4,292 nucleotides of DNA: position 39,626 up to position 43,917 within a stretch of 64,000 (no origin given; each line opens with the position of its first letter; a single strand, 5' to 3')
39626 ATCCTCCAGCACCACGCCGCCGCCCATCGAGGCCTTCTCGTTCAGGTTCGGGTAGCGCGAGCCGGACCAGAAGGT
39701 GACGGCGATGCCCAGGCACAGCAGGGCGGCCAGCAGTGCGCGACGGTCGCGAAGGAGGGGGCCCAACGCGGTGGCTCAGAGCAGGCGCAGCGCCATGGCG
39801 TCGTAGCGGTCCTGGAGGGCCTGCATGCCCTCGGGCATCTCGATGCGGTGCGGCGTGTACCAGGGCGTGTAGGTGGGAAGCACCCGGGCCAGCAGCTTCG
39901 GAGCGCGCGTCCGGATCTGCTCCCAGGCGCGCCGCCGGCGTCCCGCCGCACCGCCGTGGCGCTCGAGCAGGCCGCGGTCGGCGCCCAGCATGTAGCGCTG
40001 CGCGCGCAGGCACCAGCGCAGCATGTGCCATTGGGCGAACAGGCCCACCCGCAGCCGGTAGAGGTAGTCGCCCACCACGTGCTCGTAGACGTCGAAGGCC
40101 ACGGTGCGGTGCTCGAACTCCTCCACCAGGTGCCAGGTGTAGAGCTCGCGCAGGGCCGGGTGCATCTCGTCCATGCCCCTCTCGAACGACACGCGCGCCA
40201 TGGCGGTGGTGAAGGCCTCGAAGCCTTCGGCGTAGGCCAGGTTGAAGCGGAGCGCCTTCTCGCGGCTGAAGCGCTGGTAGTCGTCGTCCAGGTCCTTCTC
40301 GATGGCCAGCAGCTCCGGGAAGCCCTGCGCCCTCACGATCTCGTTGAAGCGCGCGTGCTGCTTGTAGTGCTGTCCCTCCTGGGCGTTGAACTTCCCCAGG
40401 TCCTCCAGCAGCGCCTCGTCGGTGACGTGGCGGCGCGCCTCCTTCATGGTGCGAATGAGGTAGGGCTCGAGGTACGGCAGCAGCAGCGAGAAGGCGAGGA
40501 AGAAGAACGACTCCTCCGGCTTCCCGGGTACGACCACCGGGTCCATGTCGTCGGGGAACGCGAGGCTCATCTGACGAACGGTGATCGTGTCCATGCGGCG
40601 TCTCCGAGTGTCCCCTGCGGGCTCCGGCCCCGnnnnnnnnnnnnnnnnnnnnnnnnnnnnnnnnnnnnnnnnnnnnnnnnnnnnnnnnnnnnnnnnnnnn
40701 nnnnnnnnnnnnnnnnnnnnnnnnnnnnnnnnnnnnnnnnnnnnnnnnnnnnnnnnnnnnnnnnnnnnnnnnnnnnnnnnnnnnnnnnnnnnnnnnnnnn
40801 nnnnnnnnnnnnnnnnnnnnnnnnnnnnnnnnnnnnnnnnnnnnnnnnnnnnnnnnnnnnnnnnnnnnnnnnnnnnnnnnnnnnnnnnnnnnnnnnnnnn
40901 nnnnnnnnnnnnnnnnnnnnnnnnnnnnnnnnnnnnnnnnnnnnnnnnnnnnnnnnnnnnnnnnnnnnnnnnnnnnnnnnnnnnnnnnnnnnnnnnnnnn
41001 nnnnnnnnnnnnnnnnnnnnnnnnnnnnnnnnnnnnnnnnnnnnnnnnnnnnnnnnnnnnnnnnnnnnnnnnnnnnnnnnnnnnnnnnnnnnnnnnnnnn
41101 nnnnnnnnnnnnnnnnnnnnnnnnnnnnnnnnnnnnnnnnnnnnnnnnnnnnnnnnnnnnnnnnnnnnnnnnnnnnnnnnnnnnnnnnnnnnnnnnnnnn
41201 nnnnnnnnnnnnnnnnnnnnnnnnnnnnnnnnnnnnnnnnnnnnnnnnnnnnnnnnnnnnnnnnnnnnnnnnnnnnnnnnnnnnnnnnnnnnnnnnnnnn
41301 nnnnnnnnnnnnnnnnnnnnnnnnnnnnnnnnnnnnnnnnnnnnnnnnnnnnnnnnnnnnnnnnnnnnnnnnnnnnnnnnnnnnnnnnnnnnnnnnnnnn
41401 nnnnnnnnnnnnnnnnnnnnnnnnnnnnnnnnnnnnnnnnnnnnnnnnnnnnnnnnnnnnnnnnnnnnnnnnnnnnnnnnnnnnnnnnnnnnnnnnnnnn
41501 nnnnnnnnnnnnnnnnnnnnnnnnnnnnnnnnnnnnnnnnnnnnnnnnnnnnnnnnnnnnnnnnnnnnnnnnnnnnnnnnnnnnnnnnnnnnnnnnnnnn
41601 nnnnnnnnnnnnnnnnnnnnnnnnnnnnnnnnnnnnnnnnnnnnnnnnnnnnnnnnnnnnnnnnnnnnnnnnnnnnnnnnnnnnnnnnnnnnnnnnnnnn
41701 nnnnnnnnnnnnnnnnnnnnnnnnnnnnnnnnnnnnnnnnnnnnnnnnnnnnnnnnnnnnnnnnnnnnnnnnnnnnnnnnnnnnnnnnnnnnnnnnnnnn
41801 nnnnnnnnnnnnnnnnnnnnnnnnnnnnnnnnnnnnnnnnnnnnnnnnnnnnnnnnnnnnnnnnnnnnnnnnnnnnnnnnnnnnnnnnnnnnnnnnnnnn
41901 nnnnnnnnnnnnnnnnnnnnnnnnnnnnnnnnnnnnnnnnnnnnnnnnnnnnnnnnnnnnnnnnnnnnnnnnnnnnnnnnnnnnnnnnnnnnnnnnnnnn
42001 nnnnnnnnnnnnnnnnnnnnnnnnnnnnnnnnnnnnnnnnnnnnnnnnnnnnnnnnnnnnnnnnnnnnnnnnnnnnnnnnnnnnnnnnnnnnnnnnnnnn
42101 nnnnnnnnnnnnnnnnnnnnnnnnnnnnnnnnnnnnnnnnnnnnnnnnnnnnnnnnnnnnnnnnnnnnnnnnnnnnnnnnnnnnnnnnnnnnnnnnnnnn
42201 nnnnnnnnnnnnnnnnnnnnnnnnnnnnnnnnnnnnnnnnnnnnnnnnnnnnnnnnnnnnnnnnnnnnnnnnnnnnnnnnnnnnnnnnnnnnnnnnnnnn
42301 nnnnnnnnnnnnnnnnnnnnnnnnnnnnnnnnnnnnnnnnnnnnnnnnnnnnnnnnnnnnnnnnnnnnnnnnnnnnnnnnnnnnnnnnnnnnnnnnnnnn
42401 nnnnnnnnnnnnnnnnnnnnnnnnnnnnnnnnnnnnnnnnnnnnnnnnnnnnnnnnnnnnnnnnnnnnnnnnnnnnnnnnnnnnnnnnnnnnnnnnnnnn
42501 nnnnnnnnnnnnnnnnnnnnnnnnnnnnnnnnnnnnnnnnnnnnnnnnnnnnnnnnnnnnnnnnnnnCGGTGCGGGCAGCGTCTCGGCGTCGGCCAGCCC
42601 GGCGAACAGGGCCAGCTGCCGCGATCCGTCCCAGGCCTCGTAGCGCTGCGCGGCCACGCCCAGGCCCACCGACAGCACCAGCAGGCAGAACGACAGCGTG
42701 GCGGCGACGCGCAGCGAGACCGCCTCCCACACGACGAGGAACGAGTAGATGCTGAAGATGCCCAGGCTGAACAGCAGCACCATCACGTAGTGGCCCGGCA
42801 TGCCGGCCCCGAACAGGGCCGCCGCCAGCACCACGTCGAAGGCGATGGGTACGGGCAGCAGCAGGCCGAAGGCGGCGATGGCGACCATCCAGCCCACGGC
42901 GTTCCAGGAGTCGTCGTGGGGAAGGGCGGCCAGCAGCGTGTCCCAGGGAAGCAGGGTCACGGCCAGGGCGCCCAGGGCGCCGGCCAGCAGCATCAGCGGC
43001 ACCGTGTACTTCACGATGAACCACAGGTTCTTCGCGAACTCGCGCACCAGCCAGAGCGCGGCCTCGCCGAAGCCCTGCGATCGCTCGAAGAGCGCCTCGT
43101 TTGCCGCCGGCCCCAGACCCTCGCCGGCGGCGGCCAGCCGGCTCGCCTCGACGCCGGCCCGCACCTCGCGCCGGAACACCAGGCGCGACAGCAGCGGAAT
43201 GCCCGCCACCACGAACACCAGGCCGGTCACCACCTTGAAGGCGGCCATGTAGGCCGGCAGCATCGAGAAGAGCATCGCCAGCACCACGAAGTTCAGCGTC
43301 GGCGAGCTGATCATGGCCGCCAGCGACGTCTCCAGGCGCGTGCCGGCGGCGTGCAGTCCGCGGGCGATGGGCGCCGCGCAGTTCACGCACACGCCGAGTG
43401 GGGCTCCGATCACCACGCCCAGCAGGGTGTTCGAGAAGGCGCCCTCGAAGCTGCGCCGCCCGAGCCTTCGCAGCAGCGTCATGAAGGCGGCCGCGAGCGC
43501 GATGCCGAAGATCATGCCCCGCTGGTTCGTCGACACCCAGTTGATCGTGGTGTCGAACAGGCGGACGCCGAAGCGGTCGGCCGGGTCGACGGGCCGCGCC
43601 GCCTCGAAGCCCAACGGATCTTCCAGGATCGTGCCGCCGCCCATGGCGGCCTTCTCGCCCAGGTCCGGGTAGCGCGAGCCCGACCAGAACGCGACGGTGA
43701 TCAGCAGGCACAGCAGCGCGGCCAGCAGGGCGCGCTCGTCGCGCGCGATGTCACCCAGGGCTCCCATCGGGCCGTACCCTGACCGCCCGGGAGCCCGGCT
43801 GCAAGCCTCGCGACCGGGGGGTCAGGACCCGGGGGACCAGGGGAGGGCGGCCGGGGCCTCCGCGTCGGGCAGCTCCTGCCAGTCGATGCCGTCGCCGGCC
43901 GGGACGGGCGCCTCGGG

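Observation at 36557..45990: Operon of a double-VWA protein, two permease::FG-GAP/UnbV fusion paralogues and a PF10118-like protein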

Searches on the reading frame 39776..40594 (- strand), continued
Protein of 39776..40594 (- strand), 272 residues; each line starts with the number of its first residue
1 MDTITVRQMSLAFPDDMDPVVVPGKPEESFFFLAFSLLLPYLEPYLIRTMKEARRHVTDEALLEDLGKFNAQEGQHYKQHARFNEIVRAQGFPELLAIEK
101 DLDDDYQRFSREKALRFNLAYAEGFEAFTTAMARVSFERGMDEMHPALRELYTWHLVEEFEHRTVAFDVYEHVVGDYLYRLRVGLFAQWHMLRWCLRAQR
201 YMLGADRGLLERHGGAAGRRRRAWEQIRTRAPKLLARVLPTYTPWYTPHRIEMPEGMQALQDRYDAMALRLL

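Call 65: fold_search(model_id=the predicted structure, library=pdb)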
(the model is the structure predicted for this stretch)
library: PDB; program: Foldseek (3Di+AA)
matches with E <= 10: 302; with E <= 0.001: 0
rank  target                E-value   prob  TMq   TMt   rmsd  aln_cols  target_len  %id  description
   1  4lqx_B                4.7e-02  1.00  0.43  0.39   5.6       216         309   12  Crystal structure of a TENA/THI-4 domain-containing protein (SSO2700) from Sulfolobus solfataricus P2 at 2.34 A resolu (released 2013-09-04)
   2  4lqx_A                7.0e-02  1.00  0.43  0.40   5.7       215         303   12  Crystal structure of a TENA/THI-4 domain-containing protein (SSO2700) from Sulfolobus solfataricus P2 at 2.34 A resolu (released 2013-09-04)
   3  6f6f                  1.1e-01  0.97  0.43  0.42   8.3       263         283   13  R2-like ligand-binding oxidase V72I mutant with aerobically reconstituted Mn/Fe cofactor (released 2018-07-04)
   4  8wvr_C                1.1e-01  0.77  0.32  0.28  14.7       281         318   19  Complex structure of the azoxy synthase VlmB and its substrate (released 2024-10-30)
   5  4hr0                  1.6e-01  0.98  0.46  0.45   7.8       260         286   13  R2-like ligand-binding oxidase with aerobically reconstituted metal cofactor (released 2013-10-16)
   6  5dcs                  1.6e-01  0.96  0.43  0.41   8.4       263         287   13  R2-like ligand-binding oxidase with aerobically reconstituted Mn/Fe cofactor (long soak) (released 2015-09-09)
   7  6f6b                  1.8e-01  0.90  0.40  0.38   8.5       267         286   14  R2-like ligand-binding oxidase A171F mutant with anaerobically reconstituted Mn/Fe cofactor (released 2018-12-19)
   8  4xb9                  1.9e-01  0.97  0.46  0.44   7.8       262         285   12  R2-like ligand-binding oxidase with aerobically reconstituted diiron cofactor (released 2015-09-09)
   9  6qjv                  1.9e-01  0.92  0.42  0.41   8.3       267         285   13  R2-like ligand-binding oxidase E69D mutant with aerobically reconstituted Mn/Fe cofactor (released 2020-02-12)
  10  6qk0_A                2.0e-01  0.97  0.47  0.46   7.7       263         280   13  R2-like ligand-binding oxidase E69D mutant with anaerobically reconstituted Mn/Fe cofactor (released 2020-02-19)
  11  5omj                  2.4e-01  0.87  0.40  0.39   8.9       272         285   15  R2-like ligand-binding oxidase with aerobically reconstituted metal cofactor after photoconversion (released 2018-01-03)
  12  6f65                  2.5e-01  0.90  0.42  0.41   8.2       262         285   14  R2-like ligand-binding oxidase A171F mutant with aerobically reconstituted Mn/Fe cofactor (released 2018-12-19)
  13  6i92                  2.5e-01  0.89  0.39  0.40   9.0       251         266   12  R2-like ligand-binding oxidase G68F mutant with anaerobically reconstituted Mn/Fe cofactor (released 2019-10-16)
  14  6f6k_B                2.6e-01  0.94  0.46  0.45   7.7       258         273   12  R2-like ligand-binding oxidase V72L mutant with anaerobically reconstituted Mn/Fe cofactor (released 2018-07-04)
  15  6i95                  2.6e-01  0.90  0.40  0.40   8.9       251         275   14  R2-like ligand-binding oxidase G68L mutant with anaerobically reconstituted Mn/Fe cofactor (released 2019-10-16)
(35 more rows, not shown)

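Call 83: search_protein_families(library=padloc, proteins=[window:39776-40594:-], max_evalue=0.001)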
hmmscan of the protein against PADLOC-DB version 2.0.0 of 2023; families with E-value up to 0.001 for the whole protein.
window:39776-40594:- (272 aa): 0 families

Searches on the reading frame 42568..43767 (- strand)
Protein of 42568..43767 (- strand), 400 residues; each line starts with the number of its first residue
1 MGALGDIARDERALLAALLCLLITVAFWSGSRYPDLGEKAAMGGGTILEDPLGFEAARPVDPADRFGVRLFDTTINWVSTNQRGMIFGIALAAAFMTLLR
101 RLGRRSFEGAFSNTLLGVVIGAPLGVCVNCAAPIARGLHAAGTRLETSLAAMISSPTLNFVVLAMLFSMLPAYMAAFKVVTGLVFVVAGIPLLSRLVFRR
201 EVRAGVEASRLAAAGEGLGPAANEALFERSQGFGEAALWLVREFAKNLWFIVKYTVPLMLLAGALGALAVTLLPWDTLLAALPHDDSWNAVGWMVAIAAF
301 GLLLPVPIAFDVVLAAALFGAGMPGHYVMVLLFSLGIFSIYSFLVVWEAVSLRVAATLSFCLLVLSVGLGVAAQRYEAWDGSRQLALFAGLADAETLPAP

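Call 69: search_protein_representatives(protein=window:42568-43767:-)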
Query: 400 residues. Proteins with E-value up to 0.001 (for the whole library): 843; up to 1e-10: 575; up to 1e-30: 385. The best 150 are listed.
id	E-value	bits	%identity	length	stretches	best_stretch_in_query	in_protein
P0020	2.8e-117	408.5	55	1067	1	9-394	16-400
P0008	1.1e-115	403.2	54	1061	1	10-389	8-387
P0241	4.5e-112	391.3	51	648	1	6-388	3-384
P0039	6.4e-112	390.8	55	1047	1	11-399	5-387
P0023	4.2e-108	378.2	55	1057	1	3-389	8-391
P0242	5.2e-106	371.4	50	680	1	6-390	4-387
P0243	6.7e-106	371.0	52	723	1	10-382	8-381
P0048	8.1e-103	360.9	51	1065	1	9-378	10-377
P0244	1.1e-102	360.4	50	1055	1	10-380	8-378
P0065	5.4e-101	354.8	51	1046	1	10-384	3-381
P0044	9.0e-99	347.5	49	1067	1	4-387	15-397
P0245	2.2e-98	346.2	46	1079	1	10-387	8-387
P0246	2.6e-98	346.0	48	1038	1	10-373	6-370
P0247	8.5e-96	337.7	47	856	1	8-389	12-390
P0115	2.5e-94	332.9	48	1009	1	11-389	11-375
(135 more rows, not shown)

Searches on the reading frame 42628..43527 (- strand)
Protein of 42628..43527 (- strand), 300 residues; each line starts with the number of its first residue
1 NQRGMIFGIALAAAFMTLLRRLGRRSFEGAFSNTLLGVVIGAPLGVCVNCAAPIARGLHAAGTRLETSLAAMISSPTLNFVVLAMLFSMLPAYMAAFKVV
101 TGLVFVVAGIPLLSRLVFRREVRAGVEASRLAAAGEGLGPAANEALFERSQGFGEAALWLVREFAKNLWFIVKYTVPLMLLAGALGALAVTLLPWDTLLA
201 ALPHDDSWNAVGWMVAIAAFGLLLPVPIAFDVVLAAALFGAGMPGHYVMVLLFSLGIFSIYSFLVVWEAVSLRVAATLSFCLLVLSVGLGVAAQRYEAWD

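Call 74: search_dna_similar(query=window:42628-43527:-, collection=plasmids, mode=protein, max_evalue=1, max_rows=25)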
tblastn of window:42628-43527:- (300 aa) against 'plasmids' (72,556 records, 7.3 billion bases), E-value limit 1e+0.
Records with a match: 30; places in all: 32; records where one place covers at least 80% of the query: 16.
Best place of each record, by identity: <60% 30.
By first word of the organism name: Ligilactobacillus 5; Escherichia 3; Klebsiella 3; Leisingera 2; Vibrio 2; Rhodobacteraceae 1; Phaeobacter 1; Roseovarius 1; Tateyamaria 1; Tropicibacter 1; and 10 more.
By predicted mobility (MOB-suite, as given by PLSDB): non-mobilizable 27; mobilizable 3.
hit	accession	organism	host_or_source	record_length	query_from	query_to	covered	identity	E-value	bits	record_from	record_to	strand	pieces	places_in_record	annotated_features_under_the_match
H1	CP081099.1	Rhodobacteraceae bacterium M382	-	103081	1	299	100%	48.2%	6e-55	198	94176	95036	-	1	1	FG-GAP-like repeat-containing protein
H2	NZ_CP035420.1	Leisingera sp. NJS204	cell culture,Marine Biofilm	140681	1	300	100%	47.0%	8e-52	189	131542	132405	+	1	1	FG-GAP-like repeat-containing protein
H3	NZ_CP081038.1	Leisingera sp. M527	-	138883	1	300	100%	46.7%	3e-53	194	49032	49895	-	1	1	FG-GAP-like repeat-containing protein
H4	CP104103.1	Phaeobacter sp. G2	cell culture,Emiliania huxleyi RCC1216 ...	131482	1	300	100%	45.5%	5e-54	196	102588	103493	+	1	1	FG-GAP-like repeat-containing protein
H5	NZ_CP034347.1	Roseovarius faecimaris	cell culture,soil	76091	1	275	92%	48.9%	4e-48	179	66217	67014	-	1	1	FG-GAP-like repeat-containing protein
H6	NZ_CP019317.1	Tateyamaria omphalii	Single cell,seawater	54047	1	275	92%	48.7%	9e-61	215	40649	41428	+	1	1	FG-GAP-like repeat-containing protein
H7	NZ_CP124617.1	Tropicibacter oceani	pure culture,sediment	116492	1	299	100%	44.1%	4e-53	193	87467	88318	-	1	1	FG-GAP-like repeat-containing protein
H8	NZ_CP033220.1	Parasedimentitalea marina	Cell culture,deep seawater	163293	1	300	100%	43.2%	4e-53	193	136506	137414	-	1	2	FG-GAP-like repeat-containing protein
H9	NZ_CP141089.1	Escherichia coli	Homo sapiens,Infected Human Urine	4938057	18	269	84%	27.6%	8e-6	55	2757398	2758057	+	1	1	none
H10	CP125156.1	Klebsiella pneumoniae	-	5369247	18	269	84%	27.1%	4e-5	52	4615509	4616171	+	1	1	permease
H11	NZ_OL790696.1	Escherichia coli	-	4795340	18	269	84%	27.1%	9e-6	54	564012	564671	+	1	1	none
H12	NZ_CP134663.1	Escherichia coli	Larus michahellis,bacteria,cloaca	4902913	18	269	84%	27.1%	1e-5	54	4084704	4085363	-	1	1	none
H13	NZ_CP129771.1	Klebsiella pneumoniae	Homo sapiens,whole organism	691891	18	269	84%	26.7%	9e-5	52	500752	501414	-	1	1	permease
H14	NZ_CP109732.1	Enterobacter roggenkampii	whole organism,Sink Drain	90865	18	266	83%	25.8%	2e-4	50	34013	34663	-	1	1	permease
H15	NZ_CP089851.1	Ligilactobacillus salivarius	Pig,faecal sample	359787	25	274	83%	25.1%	4e-4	49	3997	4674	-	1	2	none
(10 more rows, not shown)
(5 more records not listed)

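Call 75: get_annotated_region(hit=H2, flank=14000)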
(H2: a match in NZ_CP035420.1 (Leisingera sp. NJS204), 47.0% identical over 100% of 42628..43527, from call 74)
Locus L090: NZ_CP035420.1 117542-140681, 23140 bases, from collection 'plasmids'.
description: Leisingera sp. NJS204 plasmid unnamed3, complete sequence
organism: Leisingera sp. NJS204 (NCBI taxid 2508307)
taxonomy: Bacteria; Pseudomonadota; Alphaproteobacteria; Rhodobacterales; Roseobacteraceae; Leisingera; Leisingera sp. NJS204
host: -; source: cell culture,Marine Biofilm; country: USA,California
typing (MOB-suite, as given by PLSDB): non-mobilizable; replicon rep_cluster_735
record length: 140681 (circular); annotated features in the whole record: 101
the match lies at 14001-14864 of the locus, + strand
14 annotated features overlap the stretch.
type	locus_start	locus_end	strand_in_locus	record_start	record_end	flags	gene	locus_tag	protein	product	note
CDS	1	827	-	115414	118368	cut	-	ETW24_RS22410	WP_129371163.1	SdrD B-like domain-containing protein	-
CDS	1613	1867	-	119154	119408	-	-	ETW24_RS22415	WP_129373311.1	hypothetical protein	-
CDS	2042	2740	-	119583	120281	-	-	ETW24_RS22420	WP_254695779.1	YjbF family lipoprotein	-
CDS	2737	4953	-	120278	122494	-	-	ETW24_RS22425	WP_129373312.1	YjbH domain-containing protein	-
CDS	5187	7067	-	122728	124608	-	-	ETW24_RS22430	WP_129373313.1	nucleoside-diphosphate sugar epimerase/dehydratase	GO:0000271 - polysaccharide biosynthetic process [Evidence IEA]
CDS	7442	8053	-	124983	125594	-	-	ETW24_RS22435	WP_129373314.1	sugar transferase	GO:0006486 - protein glycosylation [Evidence IEA]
CDS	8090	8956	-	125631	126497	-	-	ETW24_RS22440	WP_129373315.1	NAD-dependent epimerase/dehydratase family protein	-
CDS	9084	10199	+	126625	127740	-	-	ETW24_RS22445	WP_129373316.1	polysaccharide biosynthesis/export family protein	-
CDS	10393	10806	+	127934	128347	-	-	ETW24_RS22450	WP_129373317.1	hypothetical protein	-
CDS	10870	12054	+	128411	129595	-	-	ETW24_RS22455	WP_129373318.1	hypothetical protein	-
CDS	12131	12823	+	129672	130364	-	-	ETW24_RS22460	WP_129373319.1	hypothetical protein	-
CDS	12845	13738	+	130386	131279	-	-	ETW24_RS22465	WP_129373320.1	nodulation protein NodZ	GO:0009877 - nodulation [Evidence IEA]; GO:0009312 - oligosaccharide biosynthetic process [Evidence IEA]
CDS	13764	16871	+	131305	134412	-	-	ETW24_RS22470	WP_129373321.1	FG-GAP-like repeat-containing protein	-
CDS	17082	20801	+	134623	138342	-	-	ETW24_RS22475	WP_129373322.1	DUF11 domain-containing protein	-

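Call 77: get_annotated_region(hit=H10, flank=1500)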
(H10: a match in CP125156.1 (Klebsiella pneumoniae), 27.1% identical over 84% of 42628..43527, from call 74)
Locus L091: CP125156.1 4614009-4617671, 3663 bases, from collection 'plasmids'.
description: Klebsiella pneumoniae strain 176 plasmid unnamed2, complete sequence
organism: Klebsiella pneumoniae (NCBI taxid 573)
taxonomy: Bacteria; Pseudomonadota; Gammaproteobacteria; Enterobacterales; Enterobacteriaceae; Klebsiella; Klebsiella pneumoniae
host: -; source: -; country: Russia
typing (MOB-suite, as given by PLSDB): non-mobilizable; mating-pair formation MPF_T
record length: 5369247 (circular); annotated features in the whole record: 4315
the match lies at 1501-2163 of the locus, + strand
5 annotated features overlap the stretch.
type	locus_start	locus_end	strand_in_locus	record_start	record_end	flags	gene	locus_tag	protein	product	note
CDS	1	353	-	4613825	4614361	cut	-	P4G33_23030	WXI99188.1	type 1 glutamine amidotransferase domain-containing protein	-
CDS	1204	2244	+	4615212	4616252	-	-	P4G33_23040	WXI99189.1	permease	-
CDS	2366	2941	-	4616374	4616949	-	dolP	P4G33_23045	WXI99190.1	division/outer membrane stress-associated lipid-binding lipoprotein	-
CDS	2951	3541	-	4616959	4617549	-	diaA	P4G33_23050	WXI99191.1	DnaA initiator-associating protein DiaA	-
CDS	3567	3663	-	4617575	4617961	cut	-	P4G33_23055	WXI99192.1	YraN family protein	-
